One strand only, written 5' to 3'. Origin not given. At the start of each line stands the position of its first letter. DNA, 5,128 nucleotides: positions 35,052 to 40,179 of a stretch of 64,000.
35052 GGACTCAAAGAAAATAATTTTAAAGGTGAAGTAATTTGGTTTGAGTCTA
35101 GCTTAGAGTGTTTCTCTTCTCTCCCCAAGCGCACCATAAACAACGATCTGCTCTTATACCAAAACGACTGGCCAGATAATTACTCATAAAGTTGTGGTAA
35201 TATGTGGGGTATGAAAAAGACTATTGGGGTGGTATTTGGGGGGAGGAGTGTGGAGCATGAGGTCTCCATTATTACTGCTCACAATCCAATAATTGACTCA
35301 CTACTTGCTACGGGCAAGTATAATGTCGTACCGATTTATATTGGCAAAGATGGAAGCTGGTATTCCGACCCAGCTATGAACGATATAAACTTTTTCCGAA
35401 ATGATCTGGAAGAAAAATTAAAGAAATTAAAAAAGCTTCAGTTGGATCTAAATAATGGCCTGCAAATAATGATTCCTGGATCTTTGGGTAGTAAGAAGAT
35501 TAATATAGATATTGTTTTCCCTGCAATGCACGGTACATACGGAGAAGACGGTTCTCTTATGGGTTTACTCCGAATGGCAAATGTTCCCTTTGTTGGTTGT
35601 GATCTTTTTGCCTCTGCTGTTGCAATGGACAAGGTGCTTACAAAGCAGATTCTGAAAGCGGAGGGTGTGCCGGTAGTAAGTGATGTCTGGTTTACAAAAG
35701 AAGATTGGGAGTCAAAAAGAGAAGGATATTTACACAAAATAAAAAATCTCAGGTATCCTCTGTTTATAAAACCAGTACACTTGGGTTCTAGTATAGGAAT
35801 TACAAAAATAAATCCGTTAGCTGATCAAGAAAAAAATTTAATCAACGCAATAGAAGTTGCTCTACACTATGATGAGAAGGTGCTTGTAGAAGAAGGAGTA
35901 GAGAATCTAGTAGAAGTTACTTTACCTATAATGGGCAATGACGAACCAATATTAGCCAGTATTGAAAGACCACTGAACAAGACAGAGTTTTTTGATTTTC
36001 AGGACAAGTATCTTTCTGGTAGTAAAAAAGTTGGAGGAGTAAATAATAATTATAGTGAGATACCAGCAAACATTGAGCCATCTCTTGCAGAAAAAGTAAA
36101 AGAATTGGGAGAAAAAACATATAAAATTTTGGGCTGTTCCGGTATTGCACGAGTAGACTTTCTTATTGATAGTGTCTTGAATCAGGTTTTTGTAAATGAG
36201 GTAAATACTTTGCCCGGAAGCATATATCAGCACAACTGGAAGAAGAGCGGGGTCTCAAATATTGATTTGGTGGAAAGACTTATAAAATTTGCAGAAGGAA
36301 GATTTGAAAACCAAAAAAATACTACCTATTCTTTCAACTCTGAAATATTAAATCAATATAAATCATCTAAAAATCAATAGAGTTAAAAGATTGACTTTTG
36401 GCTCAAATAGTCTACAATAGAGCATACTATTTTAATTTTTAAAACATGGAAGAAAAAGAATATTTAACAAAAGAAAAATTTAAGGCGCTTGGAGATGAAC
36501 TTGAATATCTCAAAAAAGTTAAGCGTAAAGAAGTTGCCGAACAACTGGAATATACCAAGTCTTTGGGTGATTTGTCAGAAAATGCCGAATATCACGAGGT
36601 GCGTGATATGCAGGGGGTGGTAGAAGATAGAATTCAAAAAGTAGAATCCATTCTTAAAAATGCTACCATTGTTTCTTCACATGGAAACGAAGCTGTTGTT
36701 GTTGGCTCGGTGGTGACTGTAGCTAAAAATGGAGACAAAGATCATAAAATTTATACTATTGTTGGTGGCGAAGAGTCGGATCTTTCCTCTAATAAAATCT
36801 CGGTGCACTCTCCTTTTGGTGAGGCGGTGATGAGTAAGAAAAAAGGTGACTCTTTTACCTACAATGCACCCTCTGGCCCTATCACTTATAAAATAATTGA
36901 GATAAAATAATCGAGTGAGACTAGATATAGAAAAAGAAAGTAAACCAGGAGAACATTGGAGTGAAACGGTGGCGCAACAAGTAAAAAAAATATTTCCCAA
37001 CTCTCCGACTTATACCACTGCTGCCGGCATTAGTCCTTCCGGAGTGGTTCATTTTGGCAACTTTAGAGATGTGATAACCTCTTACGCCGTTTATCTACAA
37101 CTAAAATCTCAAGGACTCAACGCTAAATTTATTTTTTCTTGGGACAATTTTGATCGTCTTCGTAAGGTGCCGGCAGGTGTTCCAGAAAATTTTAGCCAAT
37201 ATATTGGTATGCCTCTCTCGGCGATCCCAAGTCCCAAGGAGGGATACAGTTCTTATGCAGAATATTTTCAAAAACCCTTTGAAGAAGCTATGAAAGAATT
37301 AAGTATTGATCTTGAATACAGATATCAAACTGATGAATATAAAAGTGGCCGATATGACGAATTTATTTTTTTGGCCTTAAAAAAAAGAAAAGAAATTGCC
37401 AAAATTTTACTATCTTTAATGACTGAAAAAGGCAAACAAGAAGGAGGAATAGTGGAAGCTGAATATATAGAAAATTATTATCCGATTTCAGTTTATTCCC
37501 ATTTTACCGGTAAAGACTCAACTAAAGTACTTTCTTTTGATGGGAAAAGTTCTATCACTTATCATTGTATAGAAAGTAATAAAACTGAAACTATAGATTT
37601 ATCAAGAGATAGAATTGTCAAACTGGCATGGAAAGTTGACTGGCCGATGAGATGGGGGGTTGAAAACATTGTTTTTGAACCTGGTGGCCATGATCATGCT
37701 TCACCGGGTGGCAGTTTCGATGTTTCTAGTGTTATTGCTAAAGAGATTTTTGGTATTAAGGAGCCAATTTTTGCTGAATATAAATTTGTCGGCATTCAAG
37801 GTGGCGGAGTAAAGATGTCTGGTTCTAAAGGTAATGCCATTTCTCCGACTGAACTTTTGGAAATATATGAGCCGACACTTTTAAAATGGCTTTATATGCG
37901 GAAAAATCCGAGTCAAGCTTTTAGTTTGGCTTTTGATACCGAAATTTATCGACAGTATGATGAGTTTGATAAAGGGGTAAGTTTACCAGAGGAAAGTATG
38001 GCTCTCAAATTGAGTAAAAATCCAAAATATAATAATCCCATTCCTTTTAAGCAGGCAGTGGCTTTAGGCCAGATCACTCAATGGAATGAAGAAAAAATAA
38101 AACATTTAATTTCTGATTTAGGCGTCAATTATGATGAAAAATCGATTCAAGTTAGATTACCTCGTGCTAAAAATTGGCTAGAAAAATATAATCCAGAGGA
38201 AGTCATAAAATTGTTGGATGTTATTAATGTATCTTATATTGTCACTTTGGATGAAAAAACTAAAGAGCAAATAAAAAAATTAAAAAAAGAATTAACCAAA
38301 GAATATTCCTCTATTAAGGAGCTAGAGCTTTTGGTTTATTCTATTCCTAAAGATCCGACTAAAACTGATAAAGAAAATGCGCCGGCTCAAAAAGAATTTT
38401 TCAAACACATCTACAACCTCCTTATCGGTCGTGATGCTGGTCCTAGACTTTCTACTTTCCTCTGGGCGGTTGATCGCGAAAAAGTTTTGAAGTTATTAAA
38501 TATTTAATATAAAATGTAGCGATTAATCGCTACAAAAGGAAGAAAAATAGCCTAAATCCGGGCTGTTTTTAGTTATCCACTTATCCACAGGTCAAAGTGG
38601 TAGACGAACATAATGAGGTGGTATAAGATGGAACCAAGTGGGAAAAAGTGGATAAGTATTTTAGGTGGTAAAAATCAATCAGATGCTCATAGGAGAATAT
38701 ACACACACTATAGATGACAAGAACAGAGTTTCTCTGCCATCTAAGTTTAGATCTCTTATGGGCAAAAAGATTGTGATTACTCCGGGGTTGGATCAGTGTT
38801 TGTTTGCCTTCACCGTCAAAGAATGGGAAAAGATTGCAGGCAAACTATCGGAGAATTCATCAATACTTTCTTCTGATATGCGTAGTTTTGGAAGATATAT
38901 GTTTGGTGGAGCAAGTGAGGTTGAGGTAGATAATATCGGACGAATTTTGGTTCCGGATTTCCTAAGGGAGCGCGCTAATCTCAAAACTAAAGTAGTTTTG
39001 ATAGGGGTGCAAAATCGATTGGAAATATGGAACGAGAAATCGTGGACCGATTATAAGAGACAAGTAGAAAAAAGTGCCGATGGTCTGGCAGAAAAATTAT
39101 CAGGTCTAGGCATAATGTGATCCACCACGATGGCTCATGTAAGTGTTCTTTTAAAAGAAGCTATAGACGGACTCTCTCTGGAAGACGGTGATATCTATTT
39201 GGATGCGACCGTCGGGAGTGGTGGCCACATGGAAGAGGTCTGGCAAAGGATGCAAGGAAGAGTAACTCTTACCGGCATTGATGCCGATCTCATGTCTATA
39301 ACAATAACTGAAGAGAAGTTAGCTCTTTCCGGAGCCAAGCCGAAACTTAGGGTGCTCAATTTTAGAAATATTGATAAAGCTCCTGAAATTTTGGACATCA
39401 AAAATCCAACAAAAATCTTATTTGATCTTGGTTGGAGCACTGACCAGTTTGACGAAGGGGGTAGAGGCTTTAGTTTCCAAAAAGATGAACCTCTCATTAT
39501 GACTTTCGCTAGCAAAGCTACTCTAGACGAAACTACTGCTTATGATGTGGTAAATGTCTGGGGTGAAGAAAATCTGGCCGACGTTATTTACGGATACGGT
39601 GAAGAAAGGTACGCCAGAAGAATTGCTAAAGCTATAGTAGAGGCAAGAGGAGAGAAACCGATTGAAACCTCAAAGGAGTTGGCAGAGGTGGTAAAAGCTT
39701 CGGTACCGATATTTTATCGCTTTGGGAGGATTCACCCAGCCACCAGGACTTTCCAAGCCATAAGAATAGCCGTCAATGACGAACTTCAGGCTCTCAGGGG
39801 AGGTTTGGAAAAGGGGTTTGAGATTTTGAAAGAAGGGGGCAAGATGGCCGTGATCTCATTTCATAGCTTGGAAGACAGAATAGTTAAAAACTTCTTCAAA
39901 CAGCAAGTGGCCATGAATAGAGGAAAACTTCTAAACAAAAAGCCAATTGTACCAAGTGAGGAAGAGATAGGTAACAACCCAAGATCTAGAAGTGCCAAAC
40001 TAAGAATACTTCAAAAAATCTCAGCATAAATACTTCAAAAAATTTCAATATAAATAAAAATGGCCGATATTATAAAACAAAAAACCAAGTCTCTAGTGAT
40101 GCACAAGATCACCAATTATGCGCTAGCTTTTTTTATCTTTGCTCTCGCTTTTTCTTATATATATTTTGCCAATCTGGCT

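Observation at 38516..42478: Perfect 20-bp palindrome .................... present twice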

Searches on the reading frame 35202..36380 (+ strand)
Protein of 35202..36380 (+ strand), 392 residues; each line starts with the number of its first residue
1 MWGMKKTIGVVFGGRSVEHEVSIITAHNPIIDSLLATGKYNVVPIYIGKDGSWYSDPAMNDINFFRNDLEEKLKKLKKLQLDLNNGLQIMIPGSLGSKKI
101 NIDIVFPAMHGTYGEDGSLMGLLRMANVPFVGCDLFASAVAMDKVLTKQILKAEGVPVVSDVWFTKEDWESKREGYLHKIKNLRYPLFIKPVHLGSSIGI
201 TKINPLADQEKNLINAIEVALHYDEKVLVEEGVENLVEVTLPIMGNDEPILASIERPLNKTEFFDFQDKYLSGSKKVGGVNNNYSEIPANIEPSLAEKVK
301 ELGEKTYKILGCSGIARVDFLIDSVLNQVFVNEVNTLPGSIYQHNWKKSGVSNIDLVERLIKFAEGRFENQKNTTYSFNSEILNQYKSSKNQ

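Call 43: search_protein_families(library=pfam, proteins=[window:35202-36380:+], max_evalue=0.01)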
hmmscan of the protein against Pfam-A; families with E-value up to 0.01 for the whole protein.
window:35202-36380:+ (392 aa): 4 families
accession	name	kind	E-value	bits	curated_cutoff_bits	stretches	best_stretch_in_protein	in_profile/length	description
PF07478.18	Dala_Dala_lig_C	-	1.6e-47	162.1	24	1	150-362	1-204/204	D-ala D-ala ligase C-terminus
PF01820.27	Dala_Dala_lig_N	-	1e-29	104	34.6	1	8-133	2-121/121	D-ala D-ala ligase N-terminus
PF02222.28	ATP-grasp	-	0.00026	21.1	27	0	284-335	111-160/179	ATP-grasp domain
PF02786.22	CPSase_L_D2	-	0.0075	16.2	19.8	0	143-245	1-101/211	Carbamoyl-phosphate synthase L chain, ATP binding domain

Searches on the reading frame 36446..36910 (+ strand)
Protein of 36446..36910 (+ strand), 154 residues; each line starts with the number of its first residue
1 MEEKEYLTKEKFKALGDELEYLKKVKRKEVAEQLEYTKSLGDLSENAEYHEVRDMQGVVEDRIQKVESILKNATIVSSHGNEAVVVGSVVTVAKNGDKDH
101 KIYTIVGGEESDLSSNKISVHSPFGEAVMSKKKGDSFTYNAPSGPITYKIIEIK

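Call 43: search_protein_families(library=pfam, proteins=[window:36446-36910:+], max_evalue=0.01)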
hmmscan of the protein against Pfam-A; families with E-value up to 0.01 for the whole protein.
window:36446-36910:+ (154 aa): 2 families
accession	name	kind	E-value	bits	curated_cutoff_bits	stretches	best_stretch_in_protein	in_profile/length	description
PF01272.25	GreA_GreB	-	6.5e-23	80.9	26.9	1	81-154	3-76/77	Transcription elongation factor, GreA/GreB, C-term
PF03449.20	GreA_GreB_N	-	1.5e-22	80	24.5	1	6-75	2-71/71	Transcription elongation factor, N-terminal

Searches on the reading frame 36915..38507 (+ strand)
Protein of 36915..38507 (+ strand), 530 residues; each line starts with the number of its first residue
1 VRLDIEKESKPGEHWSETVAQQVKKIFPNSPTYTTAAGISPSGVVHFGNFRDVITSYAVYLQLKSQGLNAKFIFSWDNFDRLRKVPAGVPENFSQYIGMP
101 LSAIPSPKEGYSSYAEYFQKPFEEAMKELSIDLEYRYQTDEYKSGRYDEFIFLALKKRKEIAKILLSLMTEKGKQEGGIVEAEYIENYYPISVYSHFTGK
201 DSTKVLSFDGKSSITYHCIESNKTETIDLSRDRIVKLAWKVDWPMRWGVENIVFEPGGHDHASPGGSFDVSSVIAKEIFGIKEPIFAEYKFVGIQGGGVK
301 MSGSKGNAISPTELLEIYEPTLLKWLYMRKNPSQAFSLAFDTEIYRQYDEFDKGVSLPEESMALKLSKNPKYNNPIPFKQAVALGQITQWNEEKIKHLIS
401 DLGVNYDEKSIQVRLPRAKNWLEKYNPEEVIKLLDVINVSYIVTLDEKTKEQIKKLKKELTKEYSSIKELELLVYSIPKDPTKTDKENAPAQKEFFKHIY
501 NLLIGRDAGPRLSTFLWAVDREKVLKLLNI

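Call 43: search_protein_families(library=pfam, proteins=[window:36915-38507:+], max_evalue=0.01)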
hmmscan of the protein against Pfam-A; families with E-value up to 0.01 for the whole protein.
window:36915-38507:+ (530 aa): 2 families
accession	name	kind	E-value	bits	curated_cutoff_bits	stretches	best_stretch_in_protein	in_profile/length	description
PF01921.24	tRNA-synt_1f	-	1.9e-104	349.9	27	1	13-354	1-335/360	tRNA synthetases class I (K)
PF09334.17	tRNA-synt_1g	-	0.007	15.6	20.1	0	298-334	325-361/391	tRNA synthetases class I (M)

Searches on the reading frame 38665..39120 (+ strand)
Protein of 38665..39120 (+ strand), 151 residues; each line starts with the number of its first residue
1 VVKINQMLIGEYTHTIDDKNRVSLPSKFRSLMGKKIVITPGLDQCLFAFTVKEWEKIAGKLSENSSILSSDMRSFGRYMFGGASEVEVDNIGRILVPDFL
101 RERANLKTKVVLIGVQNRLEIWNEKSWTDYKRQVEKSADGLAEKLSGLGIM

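Call 43: search_protein_families(library=pfam, proteins=[window:38665-39120:+], max_evalue=0.01)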
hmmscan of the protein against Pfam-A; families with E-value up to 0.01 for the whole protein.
window:38665-39120:+ (151 aa): 1 family
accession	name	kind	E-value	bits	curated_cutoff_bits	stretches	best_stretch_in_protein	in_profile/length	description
PF02381.23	MraZ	-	1.1e-34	118.6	23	2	79-137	1-60/72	MraZ protein, putative antitoxin-like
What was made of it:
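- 38683..39120 (+): mraZ, first gene of the mraZ-rsmH-ftsL-PBP cluster downstream of copy 1. Call 43.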

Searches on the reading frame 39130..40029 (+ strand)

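Call 43: search_protein_families(library=pfam, proteins=[window:39130-40029:+], max_evalue=0.01)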
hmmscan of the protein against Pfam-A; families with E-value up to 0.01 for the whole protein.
window:39130-40029:+ (299 aa): 1 family
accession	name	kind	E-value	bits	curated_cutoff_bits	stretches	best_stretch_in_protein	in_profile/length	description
PF01795.25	Methyltransf_5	-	1.5e-95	320.7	27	1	2-297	3-309/309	MraW methylase family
